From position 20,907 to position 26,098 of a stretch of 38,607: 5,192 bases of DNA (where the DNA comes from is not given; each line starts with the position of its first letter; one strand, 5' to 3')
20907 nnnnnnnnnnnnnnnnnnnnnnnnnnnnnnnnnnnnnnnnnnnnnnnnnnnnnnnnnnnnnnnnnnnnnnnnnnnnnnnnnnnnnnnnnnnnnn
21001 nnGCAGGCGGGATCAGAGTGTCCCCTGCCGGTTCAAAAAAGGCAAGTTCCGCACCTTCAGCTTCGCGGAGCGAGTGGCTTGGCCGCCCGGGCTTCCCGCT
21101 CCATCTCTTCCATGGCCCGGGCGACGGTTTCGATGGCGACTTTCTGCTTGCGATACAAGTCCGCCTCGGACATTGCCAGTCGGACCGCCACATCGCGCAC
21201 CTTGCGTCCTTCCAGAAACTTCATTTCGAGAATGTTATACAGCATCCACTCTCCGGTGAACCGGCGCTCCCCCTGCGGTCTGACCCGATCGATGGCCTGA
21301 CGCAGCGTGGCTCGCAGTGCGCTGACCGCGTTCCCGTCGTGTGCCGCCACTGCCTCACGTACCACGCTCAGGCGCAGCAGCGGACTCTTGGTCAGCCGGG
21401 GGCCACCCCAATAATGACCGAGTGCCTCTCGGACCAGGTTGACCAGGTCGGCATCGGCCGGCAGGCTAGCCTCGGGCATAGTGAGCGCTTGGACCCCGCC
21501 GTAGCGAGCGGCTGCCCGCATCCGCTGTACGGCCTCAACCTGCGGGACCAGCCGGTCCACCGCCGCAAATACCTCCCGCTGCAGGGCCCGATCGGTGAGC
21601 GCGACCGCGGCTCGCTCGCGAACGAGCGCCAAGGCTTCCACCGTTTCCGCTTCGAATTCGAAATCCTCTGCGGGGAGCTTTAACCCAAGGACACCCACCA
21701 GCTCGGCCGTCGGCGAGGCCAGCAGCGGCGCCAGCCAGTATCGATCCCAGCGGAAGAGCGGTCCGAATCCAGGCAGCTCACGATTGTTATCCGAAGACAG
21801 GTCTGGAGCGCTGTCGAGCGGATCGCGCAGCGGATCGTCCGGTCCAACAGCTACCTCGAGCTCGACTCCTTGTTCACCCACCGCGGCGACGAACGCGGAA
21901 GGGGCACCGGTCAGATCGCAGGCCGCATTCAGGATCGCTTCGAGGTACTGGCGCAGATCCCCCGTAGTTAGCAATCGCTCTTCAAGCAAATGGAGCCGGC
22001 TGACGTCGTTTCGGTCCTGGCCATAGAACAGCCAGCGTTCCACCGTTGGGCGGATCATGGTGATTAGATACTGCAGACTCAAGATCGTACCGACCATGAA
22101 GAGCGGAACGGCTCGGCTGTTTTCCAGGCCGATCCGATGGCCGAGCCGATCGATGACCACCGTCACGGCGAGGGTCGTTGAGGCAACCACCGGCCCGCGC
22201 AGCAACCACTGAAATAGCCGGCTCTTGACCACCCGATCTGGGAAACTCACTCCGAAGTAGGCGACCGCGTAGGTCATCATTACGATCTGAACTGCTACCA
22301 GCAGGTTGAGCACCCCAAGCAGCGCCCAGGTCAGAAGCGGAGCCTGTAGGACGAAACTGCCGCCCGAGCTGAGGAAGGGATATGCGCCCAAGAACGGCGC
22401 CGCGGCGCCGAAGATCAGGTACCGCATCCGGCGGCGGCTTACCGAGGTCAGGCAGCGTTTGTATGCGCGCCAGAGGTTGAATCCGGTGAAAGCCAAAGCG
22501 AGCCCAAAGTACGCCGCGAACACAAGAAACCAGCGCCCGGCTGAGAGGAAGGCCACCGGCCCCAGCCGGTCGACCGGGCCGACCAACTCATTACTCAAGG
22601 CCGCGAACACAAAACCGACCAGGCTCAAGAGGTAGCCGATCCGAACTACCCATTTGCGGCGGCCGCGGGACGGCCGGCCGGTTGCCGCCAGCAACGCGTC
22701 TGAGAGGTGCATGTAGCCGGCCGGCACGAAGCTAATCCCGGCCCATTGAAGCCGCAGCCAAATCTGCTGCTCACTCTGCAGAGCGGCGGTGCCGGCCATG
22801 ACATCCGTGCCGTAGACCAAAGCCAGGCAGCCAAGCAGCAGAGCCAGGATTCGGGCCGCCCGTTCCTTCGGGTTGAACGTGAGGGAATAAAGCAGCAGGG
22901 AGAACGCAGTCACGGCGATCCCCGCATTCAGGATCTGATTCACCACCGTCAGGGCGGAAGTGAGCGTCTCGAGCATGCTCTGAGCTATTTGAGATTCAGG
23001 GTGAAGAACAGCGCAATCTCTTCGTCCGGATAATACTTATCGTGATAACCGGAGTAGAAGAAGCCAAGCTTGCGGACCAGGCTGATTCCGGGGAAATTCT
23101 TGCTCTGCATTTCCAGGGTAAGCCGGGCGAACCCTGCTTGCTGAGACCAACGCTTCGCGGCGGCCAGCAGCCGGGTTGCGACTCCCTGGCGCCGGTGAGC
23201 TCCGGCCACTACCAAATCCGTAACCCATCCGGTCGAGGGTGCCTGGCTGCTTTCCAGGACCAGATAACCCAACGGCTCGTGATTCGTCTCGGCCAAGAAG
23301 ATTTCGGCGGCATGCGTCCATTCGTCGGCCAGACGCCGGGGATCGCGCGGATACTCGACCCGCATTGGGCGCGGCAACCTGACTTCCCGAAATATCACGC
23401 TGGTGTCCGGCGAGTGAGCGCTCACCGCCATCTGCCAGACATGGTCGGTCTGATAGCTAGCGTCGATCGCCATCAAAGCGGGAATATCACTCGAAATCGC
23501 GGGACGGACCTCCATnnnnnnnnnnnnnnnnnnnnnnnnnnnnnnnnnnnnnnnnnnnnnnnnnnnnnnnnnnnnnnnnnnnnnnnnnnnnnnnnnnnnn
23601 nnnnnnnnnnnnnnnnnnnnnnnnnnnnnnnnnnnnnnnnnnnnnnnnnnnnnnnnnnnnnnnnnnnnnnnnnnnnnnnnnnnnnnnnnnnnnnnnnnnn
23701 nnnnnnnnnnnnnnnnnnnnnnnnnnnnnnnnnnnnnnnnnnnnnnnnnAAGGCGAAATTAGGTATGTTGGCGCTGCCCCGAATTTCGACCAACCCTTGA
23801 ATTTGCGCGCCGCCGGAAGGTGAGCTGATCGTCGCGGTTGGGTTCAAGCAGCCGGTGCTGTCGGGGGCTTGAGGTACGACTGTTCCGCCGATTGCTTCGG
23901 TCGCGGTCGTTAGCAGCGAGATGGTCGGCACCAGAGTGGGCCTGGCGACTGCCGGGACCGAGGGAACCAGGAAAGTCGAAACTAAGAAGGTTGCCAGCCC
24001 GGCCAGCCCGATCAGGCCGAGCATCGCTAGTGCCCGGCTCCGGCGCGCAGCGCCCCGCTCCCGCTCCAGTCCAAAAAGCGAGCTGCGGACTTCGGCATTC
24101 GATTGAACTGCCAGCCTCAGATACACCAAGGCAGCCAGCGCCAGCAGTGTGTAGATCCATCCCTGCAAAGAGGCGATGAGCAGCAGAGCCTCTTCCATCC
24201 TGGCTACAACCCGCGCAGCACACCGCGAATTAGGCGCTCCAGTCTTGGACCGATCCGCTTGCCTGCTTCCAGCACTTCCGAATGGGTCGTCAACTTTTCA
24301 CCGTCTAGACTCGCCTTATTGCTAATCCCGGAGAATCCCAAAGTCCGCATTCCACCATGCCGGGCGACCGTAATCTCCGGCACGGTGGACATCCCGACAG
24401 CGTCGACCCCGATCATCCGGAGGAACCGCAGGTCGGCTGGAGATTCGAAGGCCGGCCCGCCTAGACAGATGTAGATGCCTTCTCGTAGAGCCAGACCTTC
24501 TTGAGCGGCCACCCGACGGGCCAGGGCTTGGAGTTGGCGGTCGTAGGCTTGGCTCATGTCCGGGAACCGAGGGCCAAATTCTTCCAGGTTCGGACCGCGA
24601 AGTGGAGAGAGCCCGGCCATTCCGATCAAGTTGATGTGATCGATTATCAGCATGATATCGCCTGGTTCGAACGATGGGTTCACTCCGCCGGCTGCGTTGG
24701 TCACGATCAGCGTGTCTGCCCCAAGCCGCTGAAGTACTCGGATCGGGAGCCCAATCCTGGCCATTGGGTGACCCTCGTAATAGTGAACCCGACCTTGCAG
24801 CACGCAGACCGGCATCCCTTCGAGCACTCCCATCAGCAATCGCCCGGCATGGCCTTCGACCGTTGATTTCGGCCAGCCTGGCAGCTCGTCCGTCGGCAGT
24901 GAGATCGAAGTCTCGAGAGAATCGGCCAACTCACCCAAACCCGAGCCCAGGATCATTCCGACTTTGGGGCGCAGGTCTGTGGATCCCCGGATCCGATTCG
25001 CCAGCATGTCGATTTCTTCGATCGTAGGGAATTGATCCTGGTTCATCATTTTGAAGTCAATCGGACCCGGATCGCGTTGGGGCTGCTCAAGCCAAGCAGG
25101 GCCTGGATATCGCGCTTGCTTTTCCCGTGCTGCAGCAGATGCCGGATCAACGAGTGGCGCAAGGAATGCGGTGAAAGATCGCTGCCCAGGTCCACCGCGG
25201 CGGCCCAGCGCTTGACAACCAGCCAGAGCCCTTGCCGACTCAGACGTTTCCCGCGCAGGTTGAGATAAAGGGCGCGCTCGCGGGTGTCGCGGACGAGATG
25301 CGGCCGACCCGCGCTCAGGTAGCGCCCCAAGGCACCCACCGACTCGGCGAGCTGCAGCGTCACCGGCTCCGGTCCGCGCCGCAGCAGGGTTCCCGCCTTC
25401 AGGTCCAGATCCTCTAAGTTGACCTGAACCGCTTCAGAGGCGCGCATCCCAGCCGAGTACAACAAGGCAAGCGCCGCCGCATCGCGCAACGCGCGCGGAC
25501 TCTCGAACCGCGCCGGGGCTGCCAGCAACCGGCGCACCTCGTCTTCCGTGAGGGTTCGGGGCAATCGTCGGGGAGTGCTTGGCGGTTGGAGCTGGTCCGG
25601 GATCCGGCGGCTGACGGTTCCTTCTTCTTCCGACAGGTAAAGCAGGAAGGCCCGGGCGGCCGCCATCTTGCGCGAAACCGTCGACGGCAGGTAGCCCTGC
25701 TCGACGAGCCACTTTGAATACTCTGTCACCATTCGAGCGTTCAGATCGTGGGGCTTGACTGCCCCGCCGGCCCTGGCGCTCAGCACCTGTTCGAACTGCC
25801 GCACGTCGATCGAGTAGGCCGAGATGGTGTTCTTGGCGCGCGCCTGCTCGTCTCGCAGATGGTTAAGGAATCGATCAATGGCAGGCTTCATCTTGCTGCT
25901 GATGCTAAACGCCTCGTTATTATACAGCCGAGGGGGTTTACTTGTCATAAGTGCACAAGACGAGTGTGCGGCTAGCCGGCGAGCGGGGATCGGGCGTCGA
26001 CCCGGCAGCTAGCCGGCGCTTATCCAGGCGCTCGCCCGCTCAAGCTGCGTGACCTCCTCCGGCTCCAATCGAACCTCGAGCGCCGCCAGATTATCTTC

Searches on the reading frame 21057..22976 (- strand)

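Call 37: search_protein_families(library=pfam, proteins=[window:21057-22976:-], max_evalue=0.0001)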
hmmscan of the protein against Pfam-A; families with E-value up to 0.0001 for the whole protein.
window:21057-22976:- (639 aa): 1 family
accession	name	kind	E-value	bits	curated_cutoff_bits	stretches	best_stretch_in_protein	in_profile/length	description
PF16927.11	HisKA_7TM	-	2.2e-09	38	28.6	1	20-229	5-212/224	N-terminal 7TM region of histidine kinase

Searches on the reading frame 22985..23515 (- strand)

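Call 12: search_protein_families(library=pfam, proteins=[window:22985-23515:-], max_evalue=0.001)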
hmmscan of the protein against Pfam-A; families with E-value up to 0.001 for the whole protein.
window:22985-23515:- (176 aa): 4 families
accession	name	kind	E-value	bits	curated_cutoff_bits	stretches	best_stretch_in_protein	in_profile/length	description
PF00583.31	Acetyltransf_1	-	2.1e-16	60.7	20.7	1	50-152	11-116/116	Acetyltransferase (GNAT) family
PF13508.13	Acetyltransf_7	-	2.5e-10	41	27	1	70-152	3-82/84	Acetyltransferase (GNAT) domain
PF13673.13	Acetyltransf_10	-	1.7e-05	25.2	23.6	1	69-139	30-95/128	Acetyltransferase (GNAT) domain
PF13302.13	Acetyltransf_3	-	5.4e-05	24.4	25.4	1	4-152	5-137/138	Acetyltransferase (GNAT) domain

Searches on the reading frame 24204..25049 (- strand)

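Call 12: search_protein_families(library=pfam, proteins=[window:24204-25049:-], max_evalue=0.001)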
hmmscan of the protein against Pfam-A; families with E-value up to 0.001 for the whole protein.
window:24204-25049:- (281 aa): 1 family
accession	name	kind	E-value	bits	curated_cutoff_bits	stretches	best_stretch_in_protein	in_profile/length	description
PF01048.26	PNP_UDP_1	-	1.7e-53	181.9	25.1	1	29-279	1-233/233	Phosphorylase superfamily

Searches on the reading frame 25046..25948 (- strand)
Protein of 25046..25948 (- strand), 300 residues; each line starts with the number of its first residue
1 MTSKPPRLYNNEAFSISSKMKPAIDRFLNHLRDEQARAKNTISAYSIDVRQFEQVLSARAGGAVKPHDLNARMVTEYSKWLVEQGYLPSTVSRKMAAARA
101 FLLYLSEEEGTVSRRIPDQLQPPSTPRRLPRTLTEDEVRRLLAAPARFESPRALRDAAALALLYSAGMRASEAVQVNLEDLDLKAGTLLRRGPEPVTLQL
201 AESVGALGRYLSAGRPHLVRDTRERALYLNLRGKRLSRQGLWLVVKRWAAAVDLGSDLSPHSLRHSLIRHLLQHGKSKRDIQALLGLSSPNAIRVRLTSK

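Call 12: search_protein_families(library=pfam, proteins=[window:25046-25948:-], max_evalue=0.001)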
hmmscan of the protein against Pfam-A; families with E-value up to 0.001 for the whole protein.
window:25046-25948:- (300 aa): 3 families
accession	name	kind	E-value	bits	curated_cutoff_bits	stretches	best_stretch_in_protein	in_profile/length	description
PF00589.27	Phage_integrase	-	2.1e-26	93.2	27.1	1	132-292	2-161/172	Phage integrase family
PF02899.23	Phage_int_SAM_1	-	2e-12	47.6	22.3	1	24-108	1-82/83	Phage integrase, N-terminal SAM-like domain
PF13495.12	Phage_int_SAM_4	-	0.00031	21.5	27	0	25-102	3-75/85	Phage integrase, N-terminal SAM-like domain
